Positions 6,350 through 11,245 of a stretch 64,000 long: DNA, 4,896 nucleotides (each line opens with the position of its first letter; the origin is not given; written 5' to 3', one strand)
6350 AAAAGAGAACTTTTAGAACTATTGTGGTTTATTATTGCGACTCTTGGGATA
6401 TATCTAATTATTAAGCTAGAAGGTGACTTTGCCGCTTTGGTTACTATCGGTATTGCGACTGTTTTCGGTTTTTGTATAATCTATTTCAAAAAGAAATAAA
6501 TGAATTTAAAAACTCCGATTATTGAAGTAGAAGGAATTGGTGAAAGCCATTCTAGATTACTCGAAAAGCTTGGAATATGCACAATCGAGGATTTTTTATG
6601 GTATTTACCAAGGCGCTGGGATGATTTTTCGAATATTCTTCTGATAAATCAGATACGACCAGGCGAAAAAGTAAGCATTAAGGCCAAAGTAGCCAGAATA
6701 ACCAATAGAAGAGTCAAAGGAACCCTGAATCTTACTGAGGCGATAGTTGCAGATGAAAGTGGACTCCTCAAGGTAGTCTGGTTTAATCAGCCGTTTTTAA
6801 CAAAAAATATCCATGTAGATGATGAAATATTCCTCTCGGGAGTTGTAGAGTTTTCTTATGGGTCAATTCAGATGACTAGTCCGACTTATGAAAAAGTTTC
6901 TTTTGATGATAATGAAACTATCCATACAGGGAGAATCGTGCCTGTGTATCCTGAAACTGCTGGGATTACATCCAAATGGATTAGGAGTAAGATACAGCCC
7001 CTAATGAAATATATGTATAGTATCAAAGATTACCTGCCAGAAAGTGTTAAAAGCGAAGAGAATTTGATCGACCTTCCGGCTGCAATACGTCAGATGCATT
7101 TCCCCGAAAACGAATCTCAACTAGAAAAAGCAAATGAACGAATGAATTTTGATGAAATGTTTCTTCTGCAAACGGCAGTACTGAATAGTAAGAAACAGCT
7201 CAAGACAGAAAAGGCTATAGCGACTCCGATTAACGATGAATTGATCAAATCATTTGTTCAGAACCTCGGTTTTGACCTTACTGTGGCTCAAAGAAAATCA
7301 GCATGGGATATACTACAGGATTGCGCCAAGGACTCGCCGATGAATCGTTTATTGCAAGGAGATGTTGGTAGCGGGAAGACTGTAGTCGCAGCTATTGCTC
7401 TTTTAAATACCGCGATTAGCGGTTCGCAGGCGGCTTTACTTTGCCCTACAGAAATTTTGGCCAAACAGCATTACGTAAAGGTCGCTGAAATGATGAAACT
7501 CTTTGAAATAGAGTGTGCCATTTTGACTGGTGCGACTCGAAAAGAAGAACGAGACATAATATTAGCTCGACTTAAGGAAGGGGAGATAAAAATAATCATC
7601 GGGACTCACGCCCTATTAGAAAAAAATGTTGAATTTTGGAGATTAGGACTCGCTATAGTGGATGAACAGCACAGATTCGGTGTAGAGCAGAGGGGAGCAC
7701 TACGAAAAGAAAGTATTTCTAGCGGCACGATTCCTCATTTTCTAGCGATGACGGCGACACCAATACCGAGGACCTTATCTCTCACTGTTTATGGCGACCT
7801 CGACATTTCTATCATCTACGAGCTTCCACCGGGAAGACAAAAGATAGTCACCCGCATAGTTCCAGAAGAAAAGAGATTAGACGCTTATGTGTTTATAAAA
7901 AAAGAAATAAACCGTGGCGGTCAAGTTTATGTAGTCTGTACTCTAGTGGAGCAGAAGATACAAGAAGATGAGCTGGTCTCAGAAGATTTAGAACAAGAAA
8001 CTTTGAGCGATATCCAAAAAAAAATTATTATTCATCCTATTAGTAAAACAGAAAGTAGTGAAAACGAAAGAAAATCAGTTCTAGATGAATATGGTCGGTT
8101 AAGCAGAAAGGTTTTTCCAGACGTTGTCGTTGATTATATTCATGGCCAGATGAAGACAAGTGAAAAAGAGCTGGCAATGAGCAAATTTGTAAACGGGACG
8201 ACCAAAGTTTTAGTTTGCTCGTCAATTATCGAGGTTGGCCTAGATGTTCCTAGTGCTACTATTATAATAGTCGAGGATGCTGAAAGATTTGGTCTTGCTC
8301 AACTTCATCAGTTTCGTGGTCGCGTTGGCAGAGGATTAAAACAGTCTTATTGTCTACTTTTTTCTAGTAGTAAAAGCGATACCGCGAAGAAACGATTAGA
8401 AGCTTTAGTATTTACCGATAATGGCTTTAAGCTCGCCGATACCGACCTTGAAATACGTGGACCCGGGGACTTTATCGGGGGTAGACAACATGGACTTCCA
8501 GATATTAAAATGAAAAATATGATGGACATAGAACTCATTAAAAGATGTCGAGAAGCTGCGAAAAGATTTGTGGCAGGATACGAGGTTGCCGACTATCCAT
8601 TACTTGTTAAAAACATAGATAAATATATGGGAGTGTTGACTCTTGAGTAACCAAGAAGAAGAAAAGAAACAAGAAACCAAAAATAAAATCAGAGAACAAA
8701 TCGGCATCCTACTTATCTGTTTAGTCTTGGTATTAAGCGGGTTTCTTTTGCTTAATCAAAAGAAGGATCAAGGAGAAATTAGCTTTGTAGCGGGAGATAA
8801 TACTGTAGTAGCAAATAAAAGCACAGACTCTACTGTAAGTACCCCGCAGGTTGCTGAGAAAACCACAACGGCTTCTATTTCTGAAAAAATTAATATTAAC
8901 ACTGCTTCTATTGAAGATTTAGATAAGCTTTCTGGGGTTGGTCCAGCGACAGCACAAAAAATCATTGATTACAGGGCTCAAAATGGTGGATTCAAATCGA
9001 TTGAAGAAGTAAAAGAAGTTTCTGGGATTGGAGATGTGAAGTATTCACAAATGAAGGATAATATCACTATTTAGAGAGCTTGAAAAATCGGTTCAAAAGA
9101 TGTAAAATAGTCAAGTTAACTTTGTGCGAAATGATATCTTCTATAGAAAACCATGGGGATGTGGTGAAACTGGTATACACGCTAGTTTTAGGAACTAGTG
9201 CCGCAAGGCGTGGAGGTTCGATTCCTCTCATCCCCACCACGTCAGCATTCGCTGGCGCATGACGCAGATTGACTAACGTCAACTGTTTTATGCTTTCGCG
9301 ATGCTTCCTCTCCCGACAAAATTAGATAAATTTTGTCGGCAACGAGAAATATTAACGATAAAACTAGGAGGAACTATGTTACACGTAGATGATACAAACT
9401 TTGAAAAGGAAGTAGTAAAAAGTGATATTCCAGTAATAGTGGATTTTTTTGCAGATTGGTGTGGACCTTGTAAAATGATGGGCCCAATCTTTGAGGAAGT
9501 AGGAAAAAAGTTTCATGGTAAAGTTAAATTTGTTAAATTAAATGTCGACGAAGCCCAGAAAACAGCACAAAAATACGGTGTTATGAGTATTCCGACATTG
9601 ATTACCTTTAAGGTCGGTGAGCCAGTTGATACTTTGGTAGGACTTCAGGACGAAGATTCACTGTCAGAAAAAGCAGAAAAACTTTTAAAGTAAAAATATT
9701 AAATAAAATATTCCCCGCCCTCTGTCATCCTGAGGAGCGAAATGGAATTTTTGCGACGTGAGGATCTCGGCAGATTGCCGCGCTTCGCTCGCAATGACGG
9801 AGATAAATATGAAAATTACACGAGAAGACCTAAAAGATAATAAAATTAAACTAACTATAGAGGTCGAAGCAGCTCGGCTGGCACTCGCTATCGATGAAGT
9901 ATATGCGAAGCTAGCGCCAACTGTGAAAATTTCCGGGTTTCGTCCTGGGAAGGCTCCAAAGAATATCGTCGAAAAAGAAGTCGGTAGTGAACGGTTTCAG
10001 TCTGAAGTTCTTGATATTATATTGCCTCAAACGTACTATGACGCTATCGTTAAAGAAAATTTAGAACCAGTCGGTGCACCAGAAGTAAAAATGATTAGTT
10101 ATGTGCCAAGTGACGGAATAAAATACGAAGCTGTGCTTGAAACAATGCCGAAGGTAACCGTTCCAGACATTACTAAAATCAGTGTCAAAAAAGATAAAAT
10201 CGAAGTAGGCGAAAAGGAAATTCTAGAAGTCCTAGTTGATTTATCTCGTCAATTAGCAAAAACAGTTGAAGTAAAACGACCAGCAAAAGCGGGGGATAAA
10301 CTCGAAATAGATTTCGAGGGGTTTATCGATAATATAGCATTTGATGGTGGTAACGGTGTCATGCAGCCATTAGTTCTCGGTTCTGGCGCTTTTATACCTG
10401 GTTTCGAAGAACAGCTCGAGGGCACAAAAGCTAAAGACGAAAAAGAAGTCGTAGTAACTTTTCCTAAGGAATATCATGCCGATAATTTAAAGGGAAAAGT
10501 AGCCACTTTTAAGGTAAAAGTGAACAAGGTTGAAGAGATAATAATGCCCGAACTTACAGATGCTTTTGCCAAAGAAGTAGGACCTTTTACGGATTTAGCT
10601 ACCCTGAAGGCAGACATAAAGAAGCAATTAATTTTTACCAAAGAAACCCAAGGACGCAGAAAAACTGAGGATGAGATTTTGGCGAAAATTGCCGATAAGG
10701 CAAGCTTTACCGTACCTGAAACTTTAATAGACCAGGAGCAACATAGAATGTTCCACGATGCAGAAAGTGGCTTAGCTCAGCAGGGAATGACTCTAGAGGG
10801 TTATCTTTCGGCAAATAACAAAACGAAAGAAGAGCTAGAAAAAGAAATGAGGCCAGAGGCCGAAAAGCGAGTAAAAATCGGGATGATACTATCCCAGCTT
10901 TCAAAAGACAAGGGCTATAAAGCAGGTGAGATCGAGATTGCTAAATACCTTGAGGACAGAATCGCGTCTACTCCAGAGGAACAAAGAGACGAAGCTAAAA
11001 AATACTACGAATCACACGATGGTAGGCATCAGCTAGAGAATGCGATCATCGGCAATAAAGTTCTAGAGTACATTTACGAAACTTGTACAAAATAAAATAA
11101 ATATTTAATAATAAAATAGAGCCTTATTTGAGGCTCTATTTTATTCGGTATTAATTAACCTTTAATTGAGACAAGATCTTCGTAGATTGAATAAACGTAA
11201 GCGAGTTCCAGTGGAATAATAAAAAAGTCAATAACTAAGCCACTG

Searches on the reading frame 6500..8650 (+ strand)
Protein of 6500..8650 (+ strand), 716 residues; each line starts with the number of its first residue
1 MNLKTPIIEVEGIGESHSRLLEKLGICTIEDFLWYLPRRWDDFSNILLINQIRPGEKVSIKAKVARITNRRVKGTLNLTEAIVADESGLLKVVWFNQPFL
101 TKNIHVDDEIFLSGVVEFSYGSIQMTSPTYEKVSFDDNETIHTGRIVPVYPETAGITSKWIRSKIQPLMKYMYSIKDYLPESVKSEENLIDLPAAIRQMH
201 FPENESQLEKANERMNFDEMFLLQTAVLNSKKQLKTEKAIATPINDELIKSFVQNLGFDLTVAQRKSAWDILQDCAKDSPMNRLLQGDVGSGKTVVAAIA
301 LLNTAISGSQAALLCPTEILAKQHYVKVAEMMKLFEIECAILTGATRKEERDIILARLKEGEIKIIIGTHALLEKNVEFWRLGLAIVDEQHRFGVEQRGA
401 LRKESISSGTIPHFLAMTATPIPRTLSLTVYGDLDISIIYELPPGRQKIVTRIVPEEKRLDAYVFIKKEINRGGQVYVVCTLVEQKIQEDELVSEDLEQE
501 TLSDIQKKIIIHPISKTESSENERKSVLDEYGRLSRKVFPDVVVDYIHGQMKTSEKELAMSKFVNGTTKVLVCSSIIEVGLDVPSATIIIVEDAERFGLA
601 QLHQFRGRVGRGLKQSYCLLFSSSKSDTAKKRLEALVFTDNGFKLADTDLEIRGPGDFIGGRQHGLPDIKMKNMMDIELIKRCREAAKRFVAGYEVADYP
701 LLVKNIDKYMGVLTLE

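Call 95: search_protein_families(library=pfam, proteins=[window:6500-8650:+], max_evalue=0.00001)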
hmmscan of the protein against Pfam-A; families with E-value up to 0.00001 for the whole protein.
window:6500-8650:+ (716 aa): 6 families
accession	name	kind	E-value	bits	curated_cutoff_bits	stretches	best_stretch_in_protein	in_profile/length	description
PF17191.10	RecG_wedge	-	9.5e-33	113.5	23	1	10-166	5-156/162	RecG wedge domain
PF00271.37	Helicase_C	-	6.9e-24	84.7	23.5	1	537-611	38-108/110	Helicase conserved C-terminal domain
PF00270.35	DEAD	-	4.2e-23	82.3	26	1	281-425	15-163/167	DEAD/DEAH box helicase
PF04851.21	ResIII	-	7.6e-10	39.4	22.5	1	272-421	15-162/164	Type III restriction enzyme, res subunit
PF19833.4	RecG_dom3_C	-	4.3e-07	30.3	26.8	1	639-692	1-56/87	ATP-dependent DNA helicase RecG, domain 3, C-terminal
PF01336.31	tRNA_anti-codon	-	4.7e-06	26.9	27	0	59-131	2-73/75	OB-fold nucleic acid binding domain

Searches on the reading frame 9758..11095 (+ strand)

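Call 95: search_protein_families(library=pfam, proteins=[window:9758-11095:+], max_evalue=0.00001)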
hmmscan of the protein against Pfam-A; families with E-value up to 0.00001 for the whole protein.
window:9758-11095:+ (445 aa): 3 families
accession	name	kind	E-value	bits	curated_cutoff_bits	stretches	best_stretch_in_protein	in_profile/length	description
PF05697.18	Trigger_N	-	2.8e-36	125.4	22.2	1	18-159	1-141/144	Bacterial trigger factor protein (TF)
PF05698.19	Trigger_C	-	5.7e-32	111.4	22.7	1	280-440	2-161/162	Bacterial trigger factor protein (TF) C-terminus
PF00254.34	FKBP_C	-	8.4e-14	52.1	21.1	1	174-255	3-93/94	FKBP-type peptidyl-prolyl cis-trans isomerase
